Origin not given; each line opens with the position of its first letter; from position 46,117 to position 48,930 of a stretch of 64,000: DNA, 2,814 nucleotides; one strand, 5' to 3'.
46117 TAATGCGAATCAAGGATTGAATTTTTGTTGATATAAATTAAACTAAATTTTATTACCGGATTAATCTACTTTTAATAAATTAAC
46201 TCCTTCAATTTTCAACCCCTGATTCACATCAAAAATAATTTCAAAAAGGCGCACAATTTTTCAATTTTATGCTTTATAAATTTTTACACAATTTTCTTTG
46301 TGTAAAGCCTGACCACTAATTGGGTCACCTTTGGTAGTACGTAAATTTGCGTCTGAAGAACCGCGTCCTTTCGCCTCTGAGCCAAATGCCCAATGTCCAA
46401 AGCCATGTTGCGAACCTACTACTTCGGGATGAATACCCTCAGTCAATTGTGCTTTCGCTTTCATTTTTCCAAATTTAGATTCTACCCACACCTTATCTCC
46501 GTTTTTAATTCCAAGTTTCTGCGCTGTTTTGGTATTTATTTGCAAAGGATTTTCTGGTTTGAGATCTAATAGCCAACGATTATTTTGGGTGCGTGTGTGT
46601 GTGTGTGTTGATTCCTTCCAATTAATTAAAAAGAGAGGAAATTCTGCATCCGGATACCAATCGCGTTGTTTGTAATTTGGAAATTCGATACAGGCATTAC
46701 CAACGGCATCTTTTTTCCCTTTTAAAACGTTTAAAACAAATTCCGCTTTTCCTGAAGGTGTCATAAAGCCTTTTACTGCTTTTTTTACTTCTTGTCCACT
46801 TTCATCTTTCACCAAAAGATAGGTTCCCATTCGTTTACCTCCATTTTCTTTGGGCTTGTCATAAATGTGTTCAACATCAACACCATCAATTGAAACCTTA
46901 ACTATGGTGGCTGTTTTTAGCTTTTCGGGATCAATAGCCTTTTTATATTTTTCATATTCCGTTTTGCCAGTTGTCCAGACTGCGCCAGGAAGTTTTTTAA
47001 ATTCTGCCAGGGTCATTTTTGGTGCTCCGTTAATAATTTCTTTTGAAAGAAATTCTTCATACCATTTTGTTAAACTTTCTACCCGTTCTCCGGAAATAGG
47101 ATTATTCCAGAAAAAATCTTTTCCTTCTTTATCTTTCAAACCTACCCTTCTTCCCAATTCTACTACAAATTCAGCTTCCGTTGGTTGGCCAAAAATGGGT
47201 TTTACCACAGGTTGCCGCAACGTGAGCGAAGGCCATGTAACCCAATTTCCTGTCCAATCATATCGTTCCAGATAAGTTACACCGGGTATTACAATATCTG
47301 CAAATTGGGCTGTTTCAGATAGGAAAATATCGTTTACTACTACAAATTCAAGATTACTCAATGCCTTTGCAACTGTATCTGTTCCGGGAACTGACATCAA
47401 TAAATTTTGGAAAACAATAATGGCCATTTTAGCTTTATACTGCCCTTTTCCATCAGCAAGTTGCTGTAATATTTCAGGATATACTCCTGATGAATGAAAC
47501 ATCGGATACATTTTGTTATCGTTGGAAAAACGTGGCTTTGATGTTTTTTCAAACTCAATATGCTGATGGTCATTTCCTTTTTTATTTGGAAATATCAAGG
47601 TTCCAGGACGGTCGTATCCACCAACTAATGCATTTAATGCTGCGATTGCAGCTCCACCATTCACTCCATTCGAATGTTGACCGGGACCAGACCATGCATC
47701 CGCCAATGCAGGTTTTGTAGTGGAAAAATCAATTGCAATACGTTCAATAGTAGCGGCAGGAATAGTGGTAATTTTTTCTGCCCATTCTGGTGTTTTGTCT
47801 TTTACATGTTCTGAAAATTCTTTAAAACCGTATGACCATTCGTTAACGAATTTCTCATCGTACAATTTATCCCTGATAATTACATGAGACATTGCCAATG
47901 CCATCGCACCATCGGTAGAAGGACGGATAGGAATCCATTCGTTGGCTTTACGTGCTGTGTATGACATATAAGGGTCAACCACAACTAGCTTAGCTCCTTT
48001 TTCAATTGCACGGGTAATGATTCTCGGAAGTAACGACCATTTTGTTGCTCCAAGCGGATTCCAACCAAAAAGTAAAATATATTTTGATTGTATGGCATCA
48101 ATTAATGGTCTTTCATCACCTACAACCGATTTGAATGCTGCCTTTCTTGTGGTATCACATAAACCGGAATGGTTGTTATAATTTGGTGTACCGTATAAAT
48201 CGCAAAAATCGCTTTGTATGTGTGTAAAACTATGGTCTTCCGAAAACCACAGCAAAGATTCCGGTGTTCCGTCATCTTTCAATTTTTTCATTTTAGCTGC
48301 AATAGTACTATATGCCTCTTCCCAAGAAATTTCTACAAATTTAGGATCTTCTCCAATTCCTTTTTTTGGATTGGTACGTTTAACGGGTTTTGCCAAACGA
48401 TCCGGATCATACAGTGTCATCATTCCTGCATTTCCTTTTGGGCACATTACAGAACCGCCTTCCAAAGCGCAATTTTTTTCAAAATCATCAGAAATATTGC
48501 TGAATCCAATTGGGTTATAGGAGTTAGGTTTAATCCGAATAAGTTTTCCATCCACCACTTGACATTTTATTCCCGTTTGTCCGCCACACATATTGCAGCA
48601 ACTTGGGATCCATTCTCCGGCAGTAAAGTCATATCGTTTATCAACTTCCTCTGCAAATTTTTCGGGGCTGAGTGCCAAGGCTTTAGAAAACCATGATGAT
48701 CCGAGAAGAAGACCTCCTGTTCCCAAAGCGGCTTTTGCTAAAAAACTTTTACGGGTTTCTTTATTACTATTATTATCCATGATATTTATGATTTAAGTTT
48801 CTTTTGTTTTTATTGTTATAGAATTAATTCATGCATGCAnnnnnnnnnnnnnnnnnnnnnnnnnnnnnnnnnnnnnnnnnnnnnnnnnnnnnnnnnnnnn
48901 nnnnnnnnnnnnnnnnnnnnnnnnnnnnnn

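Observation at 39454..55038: Self-contained 15.6-kb island: oxyanion-type sensor, sigma-54 switch, porin, two-subunit periplasmic Mo-bisPGD enzyme, tatA, FNR-like regulator and Moco pathway, with no quinol-dehydrogenase subunit or cytochrome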

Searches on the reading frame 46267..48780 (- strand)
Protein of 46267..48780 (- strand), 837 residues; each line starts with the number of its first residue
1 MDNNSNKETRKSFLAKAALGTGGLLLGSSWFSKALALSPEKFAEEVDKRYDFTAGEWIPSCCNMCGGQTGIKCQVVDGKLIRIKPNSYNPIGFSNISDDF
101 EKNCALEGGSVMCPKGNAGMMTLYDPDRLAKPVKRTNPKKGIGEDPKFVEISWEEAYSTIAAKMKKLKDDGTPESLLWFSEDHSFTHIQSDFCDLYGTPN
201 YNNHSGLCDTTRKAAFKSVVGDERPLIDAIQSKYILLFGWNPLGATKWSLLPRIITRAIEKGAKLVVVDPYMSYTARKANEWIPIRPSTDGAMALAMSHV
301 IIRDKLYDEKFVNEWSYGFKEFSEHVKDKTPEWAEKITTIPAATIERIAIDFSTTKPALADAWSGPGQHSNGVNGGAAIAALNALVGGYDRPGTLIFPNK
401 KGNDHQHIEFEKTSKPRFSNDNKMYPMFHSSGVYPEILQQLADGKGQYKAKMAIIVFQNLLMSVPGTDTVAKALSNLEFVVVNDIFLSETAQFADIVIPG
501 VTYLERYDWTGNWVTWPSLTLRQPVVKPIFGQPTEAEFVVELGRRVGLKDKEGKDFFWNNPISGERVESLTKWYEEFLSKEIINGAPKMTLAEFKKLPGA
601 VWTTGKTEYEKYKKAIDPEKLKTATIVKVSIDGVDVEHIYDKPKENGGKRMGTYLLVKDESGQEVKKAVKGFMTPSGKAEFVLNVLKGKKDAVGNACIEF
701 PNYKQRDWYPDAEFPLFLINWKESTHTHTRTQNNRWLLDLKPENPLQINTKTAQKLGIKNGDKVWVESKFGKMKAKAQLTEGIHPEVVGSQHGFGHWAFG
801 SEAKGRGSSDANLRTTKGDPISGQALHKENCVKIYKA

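Call 3: search_protein_families(library=pfam, proteins=[window:46267-48780:-])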
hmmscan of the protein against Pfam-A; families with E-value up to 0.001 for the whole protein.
window:46267-48780:- (837 aa): 3 families
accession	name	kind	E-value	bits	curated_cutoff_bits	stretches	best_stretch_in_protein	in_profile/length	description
PF00384.28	Molybdopterin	-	3.9e-39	135.1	24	1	128-532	1-340/353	Molybdopterin oxidoreductase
PF01568.27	Molydop_binding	-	5.4e-23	81.6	26.8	1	716-828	1-107/110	Molydopterin dinucleotide binding domain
PF04879.21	Molybdop_Fe4S4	-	0.00025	21.4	22.7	1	57-124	3-54/55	Molybdopterin oxidoreductase Fe4S4 domain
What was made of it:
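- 46267..48780 (-): A: Mo-bisPGD catalytic subunit, Cys208 ligand, from an uncharacterised lineage. Pfam Molybdopterin and Molydop_binding (call 3).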

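Call 5: search_protein_families(library=ncbifam, proteins=[window:46267-48780:-], max_evalue=0.001)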
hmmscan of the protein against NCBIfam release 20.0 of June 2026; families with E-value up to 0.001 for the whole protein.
window:46267-48780:- (837 aa): 27 families (the best 25 are shown)
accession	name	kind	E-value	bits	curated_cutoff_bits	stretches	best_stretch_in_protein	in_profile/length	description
NF012032.0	PRK15488.1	equivalog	1.8e-117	393.3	694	2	9-550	4-531/759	thiosulfate reductase PhsA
TIGR01591.1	Fdh-alpha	equivalog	3e-74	250.3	666.25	2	62-549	3-481/672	formate dehydrogenase subunit alpha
NF041714.1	arsenate_red_ArrA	equivalog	2.9e-72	244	1600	4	37-321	29-301/848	arsenate respiratory reductase molybdopterin-containing subunit ArrA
TIGR02166.1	dmsA_ynfE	subfamily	3.2e-69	233.8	777.7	2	31-551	19-562/794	DMSO/selenate family reductase complex A subunit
NF041783.2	mnquin_red_QrcB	equivalog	3.1e-51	174.4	440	2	58-548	53-505/695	menaquinone reductase molybdopterin-binding-like subunit QrcB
TIGR03479.1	DMSO_red_II_alp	subfamily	4.5e-45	154.1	984.75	4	113-314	105-305/913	molybdopterin-dependent oxidoreductase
NF047855.1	AssmNtatRedNasC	equivalog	5.3e-44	150.6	1100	3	110-374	59-321/708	assimilatory nitrate reductase catalytic subunit NasC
NF011566.1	PRK14990.1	exception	1.5e-43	148.9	1600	2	21-551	25-582/814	dimethylsulfoxide reductase subunit A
NF041885.1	selenate_YnfE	exception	1.7e-40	138.6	1675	2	11-388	6-397/805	selenate/tellurate reductase subunit YnfE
TIGR00509.1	bisC_fam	subfamily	3.2e-40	138.1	1017.55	3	136-393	60-341/772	molybdopterin guanine dinucleotide-containing S/N-oxide reductase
NF041884.1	selenate_YnfF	exception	1.6e-39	135.5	1650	2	50-388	38-390/798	selenate/tellurate reductase subunit YnfF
NF011682.0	PRK15102.1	equivalog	7.1e-29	100.5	909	2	246-393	241-394/829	trimethylamine-N-oxide reductase TorA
TIGR02164.1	torA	equivalog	9.8e-28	96.7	1465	2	239-390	230-387/824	trimethylamine-N-oxide reductase TorA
NF011567.1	PRK14991.1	equivalog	2.1e-27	95.3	1750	2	707-803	871-966/1022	tetrathionate reductase subunit TtrA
TIGR01553.1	formate-DH-alph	equivalog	2.1e-27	95.3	814.2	2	712-834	881-1007/1009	formate dehydrogenase-N subunit alpha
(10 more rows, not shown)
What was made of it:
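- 46267..48780 (-): Below all NCBIfam equivalog cutoffs (call 5).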

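Call 6: search_solved_structures(query=window:46267-48780:-, max_evalue=0.001)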
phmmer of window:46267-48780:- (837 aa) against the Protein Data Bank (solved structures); distinct sequences matched with E-value up to 0.001: 53.
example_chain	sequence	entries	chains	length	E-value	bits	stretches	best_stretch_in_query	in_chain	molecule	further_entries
2vpw_A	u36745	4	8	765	7.2e-75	255.9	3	10-395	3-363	THIOSULFATE REDUCTASE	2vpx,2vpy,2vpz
6cz7_A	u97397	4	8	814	4e-60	207.1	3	54-320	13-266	ArrA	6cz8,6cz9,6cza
2e7z_A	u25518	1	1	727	2.7e-47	164.7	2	117-391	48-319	Acetylene hydratase Ahy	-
7bkb_D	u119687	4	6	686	1.3e-42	149.2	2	57-550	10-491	Formate dehydrogenase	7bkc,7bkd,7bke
9t1s_L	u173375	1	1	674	2.8e-41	144.8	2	58-507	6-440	formate dehydrogenase (coenzyme F420)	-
7qv7_S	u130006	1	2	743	4.7e-41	144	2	60-507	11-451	Hydrogen dependent carbon dioxide reductase subunit FdhF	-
7vw6_A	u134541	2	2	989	3.6e-37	131.2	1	111-549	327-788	Formate dehydrogenase | Tungsten-containing formate dehydrogenase alpha subunit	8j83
7e5z_A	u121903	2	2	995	3.7e-37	131.1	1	111-549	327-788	Formate dehydrogenase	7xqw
9wxb_B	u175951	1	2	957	6.3e-33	117.1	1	113-506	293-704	Formate dehydrogenase alpha subunit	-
1aa6_A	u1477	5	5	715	3.9e-32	114.5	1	111-506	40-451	FORMATE DEHYDROGENASE H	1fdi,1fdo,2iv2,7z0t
7l5i_A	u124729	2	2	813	6.7e-32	113.8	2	130-393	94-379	Trimethylamine-N-oxide reductase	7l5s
9vap_A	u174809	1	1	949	7.4e-32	113.6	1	144-387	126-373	Formate dehydrogenase molybdopterin-binding subunit FdhA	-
2jim_A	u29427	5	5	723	1.1e-30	109.8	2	56-549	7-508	PERIPLASMIC NITRATE REDUCTASE | PROTEIN (PERIPLASMIC NITRATE REDUCTASE)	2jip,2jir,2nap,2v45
2jio_A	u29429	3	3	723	2.3e-30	108.7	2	56-549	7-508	PERIPLASMIC NITRATE REDUCTASE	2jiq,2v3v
6tg9_A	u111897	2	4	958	3.7e-30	108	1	112-507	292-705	Formate dehydrogenase subunit alpha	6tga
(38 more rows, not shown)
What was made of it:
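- Closest known: Polysulfide/thiosulfate reductase PsrABC/PhsABC. Same: Closest by sequence: PsrA 2vpw 7e-75 and PhsA model 393 bits (calls 5, 6).
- The best sequence matches are PhsA (393 bits) and PsrA 2vpw (7e-75) (calls 5, 6).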

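Call 8: find_homologous_proteins(query=window:46267-48780:-, max_evalue=1e-20)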
Query window:46267-48780:- (837 aa): 2595 proteins with E <= 1e-20 among 8000 candidates; the best 120 are listed.
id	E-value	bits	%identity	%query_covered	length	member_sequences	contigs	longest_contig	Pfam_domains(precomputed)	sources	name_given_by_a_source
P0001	0.0e+0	1963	100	100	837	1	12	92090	PF00384.28,PF01568.28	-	-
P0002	0.0e+0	1648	82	99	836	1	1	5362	PF00384.28,PF01568.28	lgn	-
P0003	0.0e+0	1533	77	100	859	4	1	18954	PF00384.28,PF01568.28,PF04879.22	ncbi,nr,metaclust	ncbi:MAG: hypothetical protein A3H98_08360 [Bacteroidetes bacterium RIFCSPLOWO2_02_FULL_36_8]|nr:MAG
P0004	0.0e+0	1368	70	99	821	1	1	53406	PF00384.28,PF01568.28,PF04879.22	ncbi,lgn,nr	ncbi:MAG: molybdopterin-dependent oxidoreductase [Planctomycetes bacterium]|nr:molybdopterin-depende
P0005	0.0e+0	1359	69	99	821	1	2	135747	PF00384.28,PF01568.28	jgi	-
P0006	0.0e+0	1352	69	99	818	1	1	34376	PF00384.28,PF01568.28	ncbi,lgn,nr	ncbi:MAG: molybdopterin-dependent oxidoreductase [Planctomycetes bacterium]|nr:molybdopterin-depende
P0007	0.0e+0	1341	69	99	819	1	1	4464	PF00384.28,PF01568.28,PF04879.22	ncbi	ncbi:MAG: molybdopterin-dependent oxidoreductase [Planctomycetota bacterium]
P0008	0.0e+0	1337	66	100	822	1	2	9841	PF00384.28,PF01568.28,PF04879.22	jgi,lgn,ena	-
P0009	0.0e+0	1336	67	99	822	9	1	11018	PF00384.28,PF01568.28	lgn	-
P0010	0.0e+0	1333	68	99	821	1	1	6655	PF00384.28,PF01568.28,PF04879.22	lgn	-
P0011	0.0e+0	1328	67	99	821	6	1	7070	PF00384.28,PF01568.28,PF04879.22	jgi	jgi:thiosulfate reductase/polysulfide reductase chain A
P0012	0.0e+0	1326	67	99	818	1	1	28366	PF00384.28,PF01568.28,PF04879.22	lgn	-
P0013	0.0e+0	1324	67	99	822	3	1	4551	PF00384.28,PF01568.28,PF04879.22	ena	-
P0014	0.0e+0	1321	67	99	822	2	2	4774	PF00384.28,PF01568.28,PF04879.22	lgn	-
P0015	0.0e+0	1321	68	99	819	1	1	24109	PF00384.28,PF01568.28,PF04879.22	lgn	-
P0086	0.0e+0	1087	60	99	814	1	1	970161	PF00384.28,PF01568.28,PF04879.22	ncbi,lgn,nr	ncbi:MAG: molybdopterin-dependent oxidoreductase [Elusimicrobia bacterium]|nr:molybdopterin-dependen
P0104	0.0e+0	1078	59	94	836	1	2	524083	PF00384.28,PF01568.28,PF04879.22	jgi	jgi:thiosulfate reductase/polysulfide reductase chain A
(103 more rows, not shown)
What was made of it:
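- JGI names for many homologues say so (call 8).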

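Call 9: find_encoding_contigs(protein=P0004, flank=10000, max_places=2)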
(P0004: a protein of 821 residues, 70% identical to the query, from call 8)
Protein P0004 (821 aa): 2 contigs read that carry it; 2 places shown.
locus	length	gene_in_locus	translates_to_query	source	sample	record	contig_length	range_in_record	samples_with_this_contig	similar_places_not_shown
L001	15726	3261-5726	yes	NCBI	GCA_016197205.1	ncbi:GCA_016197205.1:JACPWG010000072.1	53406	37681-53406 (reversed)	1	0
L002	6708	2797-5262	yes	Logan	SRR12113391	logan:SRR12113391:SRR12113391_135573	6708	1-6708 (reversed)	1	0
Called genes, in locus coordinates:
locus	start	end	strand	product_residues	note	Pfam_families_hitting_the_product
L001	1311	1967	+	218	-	PF13187:Fer4_9 (weak), PF13237:Fer4_10 (weak), PF13247:Fer4_11, PF00037:Fer4, PF12797:Fer4_2 (weak), PF12837:Fer4_6, PF13237:Fer4_10 (weak), PF12838:Fer4_7 (weak), +1 more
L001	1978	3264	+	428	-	PF03916:NrfD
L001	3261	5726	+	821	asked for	PF04879:Molybdop_Fe4S4 (weak), PF00384:Molybdopterin, PF01568:Molydop_binding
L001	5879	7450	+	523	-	PF07396:Porin_O_P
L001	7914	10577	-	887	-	PF00133:tRNA-synt_1, PF09334:tRNA-synt_1g, PF13603:tRNA-synt_1_2, PF00133:tRNA-synt_1, PF08264:Anticodon_1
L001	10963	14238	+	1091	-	PF00089:Trypsin (faint), PF13365:Trypsin_2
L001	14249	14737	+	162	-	-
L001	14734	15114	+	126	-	-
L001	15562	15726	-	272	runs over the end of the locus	-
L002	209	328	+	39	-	-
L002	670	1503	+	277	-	PF13187:Fer4_9 (weak), PF13237:Fer4_10 (weak), PF13247:Fer4_11, PF00037:Fer4, PF12797:Fer4_2 (weak), PF12837:Fer4_6, PF13237:Fer4_10 (weak), PF12838:Fer4_7 (weak), +1 more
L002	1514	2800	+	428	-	PF03916:NrfD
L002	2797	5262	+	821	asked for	PF04879:Molybdop_Fe4S4 (weak), PF00384:Molybdopterin, PF01568:Molydop_binding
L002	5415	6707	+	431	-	?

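Call 10: find_encoding_contigs(protein=P0086, flank=10000, max_places=2)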
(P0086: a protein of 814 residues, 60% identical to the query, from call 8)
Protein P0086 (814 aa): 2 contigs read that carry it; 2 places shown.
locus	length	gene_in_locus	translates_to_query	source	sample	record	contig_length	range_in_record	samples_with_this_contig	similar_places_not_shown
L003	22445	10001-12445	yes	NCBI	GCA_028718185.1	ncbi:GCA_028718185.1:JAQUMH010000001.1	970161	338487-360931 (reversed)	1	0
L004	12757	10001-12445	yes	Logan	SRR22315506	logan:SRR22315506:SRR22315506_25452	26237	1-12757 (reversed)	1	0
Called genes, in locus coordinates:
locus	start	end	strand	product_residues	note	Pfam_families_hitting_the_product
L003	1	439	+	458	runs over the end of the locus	PF25323:6TM_PilS (weak), PF00512:HisKA (weak), PF02518:HATPase_c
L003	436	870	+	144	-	PF00072:Response_reg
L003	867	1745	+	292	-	PF00348:polyprenyl_synt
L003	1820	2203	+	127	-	PF07009:NusG_II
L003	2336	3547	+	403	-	PF07456:Hpre_diP_synt_I, PF02361:CbiQ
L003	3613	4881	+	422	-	-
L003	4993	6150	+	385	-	-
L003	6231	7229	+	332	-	PF02424:ApbE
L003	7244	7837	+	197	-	PF04205:FMN_bind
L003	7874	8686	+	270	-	PF12838:Fer4_7 (weak), PF13187:Fer4_9 (weak), PF13247:Fer4_11, PF13237:Fer4_10 (weak), PF00037:Fer4 (weak), PF12797:Fer4_2 (weak), PF12837:Fer4_6 (weak), PF12838:Fer4_7 (weak), +2 more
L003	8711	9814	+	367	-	PF03916:NrfD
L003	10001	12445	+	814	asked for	PF04879:Molybdop_Fe4S4, PF00384:Molybdopterin, PF01568:Molydop_binding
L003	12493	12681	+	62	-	PF02416:TatA_B_E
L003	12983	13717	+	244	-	PF00902:TatC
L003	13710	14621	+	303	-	-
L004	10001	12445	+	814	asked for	PF04879:Molybdop_Fe4S4, PF00384:Molybdopterin, PF01568:Molydop_binding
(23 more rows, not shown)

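Call 11: find_encoding_contigs(protein=P0104, flank=10000, max_places=2)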
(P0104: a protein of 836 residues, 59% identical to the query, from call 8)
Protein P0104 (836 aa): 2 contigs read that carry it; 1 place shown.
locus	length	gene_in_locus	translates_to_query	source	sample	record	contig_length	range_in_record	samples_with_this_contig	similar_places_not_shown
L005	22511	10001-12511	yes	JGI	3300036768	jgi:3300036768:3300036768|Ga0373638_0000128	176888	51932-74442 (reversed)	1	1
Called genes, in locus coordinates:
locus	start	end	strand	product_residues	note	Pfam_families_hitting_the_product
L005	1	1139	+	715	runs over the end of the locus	PF00676:E1_dh, PF02779:Transket_pyr, PF02780:Transketolase_C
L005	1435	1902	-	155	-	PF01883:FeS_assembly_P, PF23451:Zn_ribbon_PaaD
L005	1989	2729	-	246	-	PF05138:PaaA_PaaC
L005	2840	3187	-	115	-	PF06243:PaaB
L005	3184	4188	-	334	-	PF05138:PaaA_PaaC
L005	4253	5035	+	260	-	PF00378:ECH_1, PF16113:ECH_2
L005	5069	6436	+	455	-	PF01266:DAO (faint), PF07992:Pyr_redox_2, PF00070:Pyr_redox, PF22366:NDH2_C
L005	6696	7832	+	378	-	-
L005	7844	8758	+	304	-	PF12797:Fer4_2 (weak), PF13187:Fer4_9 (weak), PF12838:Fer4_7, PF13237:Fer4_10, PF13247:Fer4_11, PF00037:Fer4, PF12797:Fer4_2 (weak), PF12837:Fer4_6, +1 more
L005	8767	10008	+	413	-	PF03916:NrfD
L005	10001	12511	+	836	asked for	PF04879:Molybdop_Fe4S4 (weak), PF00384:Molybdopterin, PF01568:Molydop_binding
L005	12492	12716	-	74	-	-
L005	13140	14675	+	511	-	-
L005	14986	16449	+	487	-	PF01434:Peptidase_M41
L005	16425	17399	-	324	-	PF19187:HTH_PafC, PF13280:WYL, PF25583:WCX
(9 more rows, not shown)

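Call 12: find_encoding_contigs(protein=P0003, flank=10000, max_places=2)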
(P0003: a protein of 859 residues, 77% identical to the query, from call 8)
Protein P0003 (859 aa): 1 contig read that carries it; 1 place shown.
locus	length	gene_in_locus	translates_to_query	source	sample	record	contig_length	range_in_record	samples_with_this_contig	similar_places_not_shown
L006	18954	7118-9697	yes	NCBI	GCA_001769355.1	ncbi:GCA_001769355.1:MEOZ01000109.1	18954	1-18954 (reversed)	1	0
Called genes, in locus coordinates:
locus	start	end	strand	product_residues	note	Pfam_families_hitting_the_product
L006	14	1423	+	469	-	-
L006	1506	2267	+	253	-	PF19567:CpsB_CapC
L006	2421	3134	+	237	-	PF00027:cNMP_binding, PF13545:HTH_Crp_2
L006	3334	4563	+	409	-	-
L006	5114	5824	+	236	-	PF13459:Fer4_15 (faint), PF13187:Fer4_9 (faint), PF13237:Fer4_10 (weak), PF13247:Fer4_11, PF12838:Fer4_7 (weak), PF12797:Fer4_2 (weak), PF12837:Fer4_6, PF00037:Fer4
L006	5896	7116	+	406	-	PF03916:NrfD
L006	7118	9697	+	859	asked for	PF04879:Molybdop_Fe4S4 (faint), PF00384:Molybdopterin, PF01568:Molydop_binding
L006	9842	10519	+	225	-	PF00027:cNMP_binding, PF13545:HTH_Crp_2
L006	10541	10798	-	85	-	PF05016:ParE_toxin (weak), PF06769:YoeB_toxin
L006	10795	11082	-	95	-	-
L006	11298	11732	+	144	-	PF01451:LMWPc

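Call 13: find_encoding_contigs(protein=P0002, flank=10000, max_places=2)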
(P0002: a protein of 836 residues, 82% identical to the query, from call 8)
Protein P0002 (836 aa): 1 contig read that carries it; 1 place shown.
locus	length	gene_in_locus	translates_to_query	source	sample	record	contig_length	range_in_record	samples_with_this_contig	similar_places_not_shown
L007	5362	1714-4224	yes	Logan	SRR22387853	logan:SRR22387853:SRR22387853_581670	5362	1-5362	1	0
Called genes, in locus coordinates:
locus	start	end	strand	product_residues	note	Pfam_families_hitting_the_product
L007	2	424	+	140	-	?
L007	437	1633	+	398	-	PF03916:NrfD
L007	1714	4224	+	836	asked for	PF00384:Molybdopterin, PF01568:Molydop_binding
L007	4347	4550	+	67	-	PF02416:TatA_B_E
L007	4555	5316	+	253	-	PF00027:cNMP_binding, PF13545:HTH_Crp_2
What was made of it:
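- On TtrA/SrdA: The B-C-A gene order of the lineage is shared (calls 9-13).
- Closest known: Polysulfide/thiosulfate reductase PsrABC/PhsABC. Same: The parent form of the lineage uses a haemless NrfD-type subunit like PsrC (calls 9-13).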

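Call 14: find_encoding_contigs(protein=P0008, flank=10000, max_places=2)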
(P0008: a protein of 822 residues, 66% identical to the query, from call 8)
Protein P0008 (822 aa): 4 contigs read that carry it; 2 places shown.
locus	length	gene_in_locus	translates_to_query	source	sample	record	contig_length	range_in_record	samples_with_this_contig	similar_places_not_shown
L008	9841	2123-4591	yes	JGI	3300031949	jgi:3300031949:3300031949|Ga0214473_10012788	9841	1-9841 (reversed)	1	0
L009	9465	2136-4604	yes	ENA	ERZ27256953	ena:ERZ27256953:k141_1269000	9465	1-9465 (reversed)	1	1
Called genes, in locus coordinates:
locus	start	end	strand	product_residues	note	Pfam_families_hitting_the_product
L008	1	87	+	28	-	?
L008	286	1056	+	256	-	PF12746:GNAT_acetyltran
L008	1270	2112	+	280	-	PF12797:Fer4_2 (faint), PF00037:Fer4 (faint), PF12837:Fer4_6 (faint), PF13187:Fer4_9 (faint), PF13237:Fer4_10 (faint), PF13247:Fer4_11, PF14697:Fer4_21 (weak), PF12838:Fer4_7 (weak)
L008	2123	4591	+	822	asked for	PF04879:Molybdop_Fe4S4 (weak), PF00384:Molybdopterin, PF01568:Molydop_binding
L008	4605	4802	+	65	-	-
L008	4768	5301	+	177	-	-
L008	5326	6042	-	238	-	PF02585:PIG-L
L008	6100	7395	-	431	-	PF00756:Esterase (weak)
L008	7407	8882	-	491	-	PF03349:Toluene_X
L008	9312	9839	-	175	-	?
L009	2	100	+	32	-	?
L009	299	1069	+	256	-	PF12746:GNAT_acetyltran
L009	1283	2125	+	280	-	PF12797:Fer4_2 (faint), PF00037:Fer4 (faint), PF12837:Fer4_6 (faint), PF13187:Fer4_9 (faint), PF13237:Fer4_10 (faint), PF13247:Fer4_11, PF14697:Fer4_21 (weak), PF12838:Fer4_7 (weak)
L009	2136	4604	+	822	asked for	PF04879:Molybdop_Fe4S4 (weak), PF00384:Molybdopterin, PF01568:Molydop_binding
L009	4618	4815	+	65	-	-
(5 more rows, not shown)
